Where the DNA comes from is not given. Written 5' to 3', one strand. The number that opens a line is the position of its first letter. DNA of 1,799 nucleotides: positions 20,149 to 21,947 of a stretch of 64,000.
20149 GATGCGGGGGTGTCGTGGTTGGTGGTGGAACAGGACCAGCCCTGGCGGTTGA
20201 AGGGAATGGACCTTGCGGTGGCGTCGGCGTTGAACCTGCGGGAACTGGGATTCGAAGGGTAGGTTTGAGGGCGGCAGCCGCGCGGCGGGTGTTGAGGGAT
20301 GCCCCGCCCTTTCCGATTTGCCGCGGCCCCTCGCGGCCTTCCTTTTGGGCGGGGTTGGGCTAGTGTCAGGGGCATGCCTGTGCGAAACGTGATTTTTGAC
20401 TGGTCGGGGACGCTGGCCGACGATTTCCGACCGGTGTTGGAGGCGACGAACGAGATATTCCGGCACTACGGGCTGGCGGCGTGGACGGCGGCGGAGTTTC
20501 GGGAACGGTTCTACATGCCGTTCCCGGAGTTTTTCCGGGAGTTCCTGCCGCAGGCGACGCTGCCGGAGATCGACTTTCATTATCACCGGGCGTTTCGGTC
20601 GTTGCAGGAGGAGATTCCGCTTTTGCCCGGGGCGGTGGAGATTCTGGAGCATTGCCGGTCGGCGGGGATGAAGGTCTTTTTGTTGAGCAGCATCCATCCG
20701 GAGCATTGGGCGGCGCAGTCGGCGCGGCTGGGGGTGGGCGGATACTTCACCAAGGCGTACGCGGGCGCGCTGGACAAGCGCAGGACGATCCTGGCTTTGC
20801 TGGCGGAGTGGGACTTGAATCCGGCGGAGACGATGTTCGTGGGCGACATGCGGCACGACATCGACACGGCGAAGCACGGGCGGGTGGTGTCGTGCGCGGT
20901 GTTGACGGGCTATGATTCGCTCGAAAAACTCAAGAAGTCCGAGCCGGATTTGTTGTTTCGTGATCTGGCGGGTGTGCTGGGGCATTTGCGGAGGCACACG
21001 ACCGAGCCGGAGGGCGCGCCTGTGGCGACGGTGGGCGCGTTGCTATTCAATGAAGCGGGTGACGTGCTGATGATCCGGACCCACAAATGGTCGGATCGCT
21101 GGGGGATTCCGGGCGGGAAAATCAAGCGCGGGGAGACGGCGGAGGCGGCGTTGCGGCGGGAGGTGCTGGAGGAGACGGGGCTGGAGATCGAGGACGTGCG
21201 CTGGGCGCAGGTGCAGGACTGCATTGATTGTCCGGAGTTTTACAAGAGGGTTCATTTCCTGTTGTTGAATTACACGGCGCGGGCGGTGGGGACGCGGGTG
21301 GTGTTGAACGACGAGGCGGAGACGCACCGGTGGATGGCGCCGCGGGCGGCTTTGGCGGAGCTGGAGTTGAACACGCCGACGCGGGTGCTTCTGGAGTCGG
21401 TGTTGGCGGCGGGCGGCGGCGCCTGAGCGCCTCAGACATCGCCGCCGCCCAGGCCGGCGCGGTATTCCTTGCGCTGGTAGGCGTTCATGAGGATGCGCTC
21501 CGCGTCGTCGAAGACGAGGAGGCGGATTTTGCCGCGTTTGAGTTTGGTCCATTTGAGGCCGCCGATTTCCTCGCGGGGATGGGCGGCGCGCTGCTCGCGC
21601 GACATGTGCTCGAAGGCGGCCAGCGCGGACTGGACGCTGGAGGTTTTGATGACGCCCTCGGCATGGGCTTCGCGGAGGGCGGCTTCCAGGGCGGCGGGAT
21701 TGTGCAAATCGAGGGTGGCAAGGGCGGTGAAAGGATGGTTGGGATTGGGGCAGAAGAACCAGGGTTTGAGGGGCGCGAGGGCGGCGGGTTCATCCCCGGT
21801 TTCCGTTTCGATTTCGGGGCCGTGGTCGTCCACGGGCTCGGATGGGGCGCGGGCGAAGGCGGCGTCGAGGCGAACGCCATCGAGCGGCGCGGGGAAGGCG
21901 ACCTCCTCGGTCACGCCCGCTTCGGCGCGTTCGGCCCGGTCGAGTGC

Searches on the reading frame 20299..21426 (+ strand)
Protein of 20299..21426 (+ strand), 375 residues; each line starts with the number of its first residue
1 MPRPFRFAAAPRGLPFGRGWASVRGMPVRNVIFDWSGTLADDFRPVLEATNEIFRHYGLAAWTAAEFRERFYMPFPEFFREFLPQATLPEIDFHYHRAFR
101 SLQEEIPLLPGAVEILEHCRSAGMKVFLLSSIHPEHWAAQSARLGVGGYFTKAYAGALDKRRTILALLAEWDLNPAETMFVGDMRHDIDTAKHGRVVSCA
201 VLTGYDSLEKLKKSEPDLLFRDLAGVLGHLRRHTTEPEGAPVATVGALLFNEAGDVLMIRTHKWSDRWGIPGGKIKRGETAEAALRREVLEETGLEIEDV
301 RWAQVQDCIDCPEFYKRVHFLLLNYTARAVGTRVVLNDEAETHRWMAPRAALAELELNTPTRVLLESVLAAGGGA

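Call 16: search_protein_families(library=pfam, proteins=[window:20299-21426:+], max_evalue=0.00001)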
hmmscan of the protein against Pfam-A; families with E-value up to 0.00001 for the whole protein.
window:20299-21426:+ (375 aa): 5 families
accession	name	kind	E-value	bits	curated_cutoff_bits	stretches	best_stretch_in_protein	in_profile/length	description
PF00293.34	NUDIX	-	5.6e-22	78.6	21.1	1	243-357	4-123/134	NUDIX domain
PF13419.12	HAD_2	-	2.1e-18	67.5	23.8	1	31-201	1-178/178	Haloacid dehalogenase-like hydrolase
PF00702.32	Hydrolase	-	6.2e-18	66.3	26.4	1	29-192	2-188/191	haloacid dehalogenase-like hydrolase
PF12710.13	HAD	-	6.8e-11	43.4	27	1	31-192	1-189/189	haloacid dehalogenase-like hydrolase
PF13242.12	Hydrolase_like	-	6.9e-07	29.5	22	1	164-224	10-73/75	HAD-hyrolase-like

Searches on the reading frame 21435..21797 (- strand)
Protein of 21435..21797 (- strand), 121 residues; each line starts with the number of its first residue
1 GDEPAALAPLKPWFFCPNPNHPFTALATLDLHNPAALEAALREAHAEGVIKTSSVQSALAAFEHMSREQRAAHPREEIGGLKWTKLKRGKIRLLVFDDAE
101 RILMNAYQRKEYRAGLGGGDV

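Call 13: search_protein_families(library=pfam, proteins=[window:21435-21797:-], max_evalue=10)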
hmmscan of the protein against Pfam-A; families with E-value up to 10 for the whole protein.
seq(121 aa): 0 families

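Call 40: search_solved_structures(query=A2, max_evalue=10, show_alignments=5)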
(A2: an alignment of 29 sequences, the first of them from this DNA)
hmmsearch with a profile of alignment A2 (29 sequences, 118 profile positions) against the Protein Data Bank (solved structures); distinct sequences matched with E-value up to 10: 0.

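Call 41: search_protein_families(library=pfam, alignment_id=A2, max_evalue=10)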
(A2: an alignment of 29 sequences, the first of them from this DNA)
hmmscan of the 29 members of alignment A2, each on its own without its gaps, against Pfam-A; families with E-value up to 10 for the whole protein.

A. member 1, seq(117 aa): 0 families

B. families by the number of members that match (of 29 scanned): 13 families
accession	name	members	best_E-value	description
PF10935.13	DUF2637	1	0.00051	Protein of unknown function (DUF2637)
PF24881.1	DUF7739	1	0.03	Domain of unknown function (DUF7739)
PF20307.4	divDNAB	1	0.052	Divergent DnaB-like ATPase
PF04452.19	Methyltrans_RNA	1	0.056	RNA methyltransferase domain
PF18992.5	DUF5725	1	0.06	Family of unknown function (DUF5725)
PF19849.4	DUF6324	1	0.061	Family of unknown function (DUF6324)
PF13721.11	SecD-TM1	1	0.071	SecD export protein N-terminal TM region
PF14595.12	Thioredoxin_9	1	0.082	Thioredoxin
PF05016.21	ParE_toxin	1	0.1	ParE toxin of type II toxin-antitoxin system, parDE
PF20044.4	DUF6446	1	0.12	Family of unknown function (DUF6446)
PF21917.1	NMB0537_N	1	0.2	N-terminal region of NMB0537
PF20035.4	DUF6439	1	0.2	Family of unknown function (DUF6439)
PF00027.35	cNMP_binding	1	0.26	Cyclic nucleotide-binding domain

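Call 45: predict_structure(alignment_id=A2)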
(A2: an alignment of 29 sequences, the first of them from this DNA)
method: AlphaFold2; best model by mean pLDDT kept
length: 117 residues; sequences in the alignment: 29
mean_pLDDT: 88.3   pTM: 0.80
mean pLDDT of the five models: 88.3, 86.8, 86.6, 85.9, 85.6
residues with pLDDT >= 90: 85; 70-90: 20; 50-70: 7; < 50: 5
segments of 3 or more residues with pLDDT < 50: 113-117
pLDDT, mean of each block of 10 residues (from residue 1): 83 94 95 94 88 94 94 95 89 96 80 45
secondary structure, 60 per line:
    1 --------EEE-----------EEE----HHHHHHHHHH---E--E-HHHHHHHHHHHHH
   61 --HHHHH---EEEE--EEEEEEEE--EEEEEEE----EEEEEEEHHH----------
elements in order: E9-11 E23-25 H30-39 H48-60 H63-67 E71-74 E77-84 E87-93 E98-104

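Call 47: fold_search(model_id=the predicted structure, library=pdb)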
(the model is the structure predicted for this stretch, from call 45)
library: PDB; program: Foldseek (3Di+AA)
matches with E <= 10: 414; with E <= 0.001: 0
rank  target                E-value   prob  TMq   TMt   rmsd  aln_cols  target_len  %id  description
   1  9g12_B                2.6e-01  0.47  0.31  0.38   4.2        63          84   14  Mycobacterium tuberculosis RelBE1 toxin-antitoxin system; rv1247c (relB1 antitoxin), rv1246c (relE1 toxin) (released 2025-12-17)
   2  5em0                  2.6e-01  0.25  0.26  0.23   9.3        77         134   10  Crystal structure of mugwort allergen Art v 4 (released 2016-06-08)
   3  3g5o_B                2.8e-01  0.54  0.31  0.40   3.8        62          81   19  The crystal structure of the toxin-antitoxin complex RelBE2 (Rv2865-2866) from Mycobacterium tuberculosis (released 2009-04-14)
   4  2khe_MODEL_1_A        2.8e-01  0.51  0.31  0.38   4.6        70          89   16  Solution Structure of the Bacterial Toxin Rele from Thermus Thermophilus HB8 (released 2010-03-31)
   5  3bpq_B                3.2e-01  0.63  0.35  0.45   3.6        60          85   12  Crystal Structure of RelB-RelE antitoxin-toxin complex from Methanococcus jannaschii (released 2008-12-23)
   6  3kxe_A                3.6e-01  0.51  0.39  0.46   6.5       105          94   10  A conserved mode of protein recognition and binding in a ParD-ParE toxin-antitoxin complex (released 2010-02-23)
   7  7sbd_C                3.8e-01  0.21  0.26  0.23   9.1        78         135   13  Murine Fab/IgE in complex with profilin from Hevea brasieliensis (Hev b 8) (released 2022-08-10)
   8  5fef                  4.9e-01  0.16  0.25  0.23   9.2        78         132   12  Crystal structure of the allergen profilin (Zea m 12) (released 2016-09-14)
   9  1sap                  5.2e-01  0.28  0.22  0.37   6.8        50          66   16  HYPERTHERMOPHILE PROTEIN, RELAXATION MATRIX REFINEMENT STRUCTURE (released 1995-09-15)
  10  1wtv_A                5.6e-01  0.35  0.24  0.41   7.4        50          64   16  Hyperthermophile chromosomal protein SAC7D single mutant M29A in complex with DNA GTAATTAC (released 2005-02-22)
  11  5fds                  5.9e-01  0.18  0.23  0.21   9.1        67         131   15  Crystal structure of the monomeric allergen profilin (Hev b 8) (released 2016-09-14)
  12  3d9y_A                6.3e-01  0.16  0.25  0.24   9.1        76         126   13  Crystal Structure of Profilin from Schizosaccharomyces pombe (released 2008-12-16)
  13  5cw7_B                6.7e-01  0.51  0.36  0.42   3.3        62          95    6  Crystal structure of the PaaA2-ParE2 antitoxin-toxin complex (released 2016-06-01)
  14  5ev0_B                6.7e-01  0.15  0.23  0.21   9.5        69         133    9  Crystal structure of ragweed profilin Amb a 8 in complex with poly-Pro14 (released 2016-06-08)
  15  3nvo_A                6.7e-01  0.08  0.24  0.14  11.5       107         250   14  The Soluble Domain Structure of the ZntB Zn2+ Efflux System (released 2011-03-23)
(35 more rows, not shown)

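Call 50: fold_search(model_id=the predicted structure, library=viral)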
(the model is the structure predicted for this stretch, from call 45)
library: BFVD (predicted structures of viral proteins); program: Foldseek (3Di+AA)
matches with E <= 10: 656; with E <= 0.001: 0
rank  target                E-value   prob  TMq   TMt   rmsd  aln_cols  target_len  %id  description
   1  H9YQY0                7.1e-02  0.96  0.42  0.49   3.2        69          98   19  (no name in the UniProt tables at hand)
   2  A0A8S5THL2            1.7e-01  0.75  0.36  0.27   4.4        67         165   10  Cytotoxic translational repressor [Myoviridae sp. ctiv53]
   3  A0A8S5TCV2            2.5e-01  0.25  0.23  0.30   8.7        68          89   12  Uncharacterized protein [Siphoviridae sp. ctVDC13]
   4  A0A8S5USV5            3.6e-01  0.23  0.22  0.22  10.9        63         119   10  Uncharacterized protein [Myoviridae sp. ctijX18]
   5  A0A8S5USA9            3.6e-01  0.15  0.18  0.06  11.8        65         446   22  Structural protein [Myoviridae sp. ctijX18]
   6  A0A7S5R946            4.3e-01  0.35  0.29  0.26   5.5        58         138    9  (no name in the UniProt tables at hand)
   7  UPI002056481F         4.6e-01  0.18  0.33  0.32   7.3       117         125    4  (no name look-up for this kind of identifier)
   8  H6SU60                5.5e-01  0.08  0.22  0.06  13.4       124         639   11  PhoH family [Campylobacter virus IBB35]
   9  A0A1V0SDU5            5.5e-01  0.08  0.16  0.19  10.1        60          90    8  Uncharacterized protein [Indivirus ILV1]
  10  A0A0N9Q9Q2            5.9e-01  0.28  0.24  0.27   9.0        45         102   11  Uncharacterized protein [Chrysochromulina ericina virus CeV-01B]
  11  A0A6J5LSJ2            6.6e-01  0.12  0.14  0.09   9.7        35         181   23  Uncharacterized protein [uncultured Caudovirales phage]
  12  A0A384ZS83            7.1e-01  0.11  0.26  0.14  12.2       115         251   10  Uncharacterized protein [Vibrio phage YC]
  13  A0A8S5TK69            8.0e-01  0.44  0.36  0.27   5.9        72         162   12  Uncharacterized protein [Podoviridae sp. ctz6O13]
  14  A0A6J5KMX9            8.0e-01  0.13  0.25  0.35  10.7        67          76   10  Uncharacterized protein [uncultured Caudovirales phage]
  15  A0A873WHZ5            8.0e-01  0.06  0.22  0.16  18.0       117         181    8  Antirestriction protein [Providencia phage PSTCR5]
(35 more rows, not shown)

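Call 86: search_protein_families(library=ncbifam, alignment_id=A2, max_evalue=10)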
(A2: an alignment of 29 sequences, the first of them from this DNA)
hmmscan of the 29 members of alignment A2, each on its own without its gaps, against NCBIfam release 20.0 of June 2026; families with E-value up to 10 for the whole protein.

A. member 1, seq(117 aa): 2 families
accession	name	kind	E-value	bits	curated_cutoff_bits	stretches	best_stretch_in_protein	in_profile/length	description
NF046096.1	ABUW_2363_fam_LP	equivalog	0.051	12.8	300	1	10-49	35-74/299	ABUW_2363 family tetratricopeptide repeat lipoprotein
NF007171.0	PRK09602.1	subfamily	0.21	10.4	387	1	31-68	253-290/397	YchF-related putative GTPase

B. families by the number of members that match (of 29 scanned): 6 families
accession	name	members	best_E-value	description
NF003927.0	PRK05443.3-6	1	0.015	RNA degradosome polyphosphate kinase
NF007844.0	PRK10556.1-2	1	0.039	DUF2002 family protein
NF046096.1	ABUW_2363_fam_LP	1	0.051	ABUW_2363 family tetratricopeptide repeat lipoprotein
NF010535.0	PRK13923.1-3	1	0.09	sporulation-specific transcriptional regulator GerR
NF001658.0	PRK00423.1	1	0.1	transcription initiation factor IIB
NF007171.0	PRK09602.1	1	0.21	YchF-related putative GTPase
